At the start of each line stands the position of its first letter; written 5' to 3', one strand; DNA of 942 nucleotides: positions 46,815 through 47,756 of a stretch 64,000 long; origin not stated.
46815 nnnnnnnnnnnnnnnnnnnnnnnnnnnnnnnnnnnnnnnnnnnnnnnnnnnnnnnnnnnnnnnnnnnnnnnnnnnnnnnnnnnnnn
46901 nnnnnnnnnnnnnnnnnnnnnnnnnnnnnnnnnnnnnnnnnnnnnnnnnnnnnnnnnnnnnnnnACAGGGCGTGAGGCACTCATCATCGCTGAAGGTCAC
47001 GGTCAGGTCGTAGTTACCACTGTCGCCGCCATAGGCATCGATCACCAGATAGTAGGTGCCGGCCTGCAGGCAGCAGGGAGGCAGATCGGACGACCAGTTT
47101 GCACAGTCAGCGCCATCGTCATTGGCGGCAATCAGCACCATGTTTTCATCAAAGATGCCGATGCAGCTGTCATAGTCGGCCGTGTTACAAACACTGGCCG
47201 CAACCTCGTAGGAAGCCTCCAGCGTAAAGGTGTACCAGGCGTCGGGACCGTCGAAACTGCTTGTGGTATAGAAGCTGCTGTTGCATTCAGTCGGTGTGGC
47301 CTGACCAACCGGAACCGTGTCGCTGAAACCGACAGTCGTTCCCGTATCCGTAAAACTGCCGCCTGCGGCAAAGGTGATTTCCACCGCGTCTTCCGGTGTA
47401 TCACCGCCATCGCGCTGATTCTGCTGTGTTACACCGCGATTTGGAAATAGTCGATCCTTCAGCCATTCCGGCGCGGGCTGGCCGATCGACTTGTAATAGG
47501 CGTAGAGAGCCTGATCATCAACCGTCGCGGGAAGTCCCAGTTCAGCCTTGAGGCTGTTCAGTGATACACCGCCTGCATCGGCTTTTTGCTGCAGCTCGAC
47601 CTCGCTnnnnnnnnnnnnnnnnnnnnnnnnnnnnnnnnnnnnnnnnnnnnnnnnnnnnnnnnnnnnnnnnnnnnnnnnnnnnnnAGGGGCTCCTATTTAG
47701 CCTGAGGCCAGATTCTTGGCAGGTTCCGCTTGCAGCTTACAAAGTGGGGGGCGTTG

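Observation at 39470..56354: Tandem array of four co-oriented giant paralogous T9SS cargo genes (17 kb)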

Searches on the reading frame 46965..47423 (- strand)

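Call 29: search_protein_families(library=pfam, proteins=[window:46965-47423:-], max_evalue=1)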
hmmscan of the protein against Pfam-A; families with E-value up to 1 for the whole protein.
seq(153 aa): 2 families
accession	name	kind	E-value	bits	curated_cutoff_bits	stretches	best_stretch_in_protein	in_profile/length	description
PF04151.21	PPC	-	0.027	15.8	25.9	1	63-129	4-69/70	Bacterial pre-peptidase C-terminal domain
PF00801.26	PKD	-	0.31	11.5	23.5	0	16-82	2-69/80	PKD domain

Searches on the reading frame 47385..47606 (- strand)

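Call 29: search_protein_families(library=pfam, proteins=[window:47385-47606:-], max_evalue=1)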
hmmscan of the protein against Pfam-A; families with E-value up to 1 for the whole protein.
seq(74 aa): 1 family
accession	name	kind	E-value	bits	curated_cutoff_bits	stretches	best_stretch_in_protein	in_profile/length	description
PF14475.11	Mso1_Sec1_bdg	-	0.00052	20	29.1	1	32-49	23-40/40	Sec1-binding region of Mso1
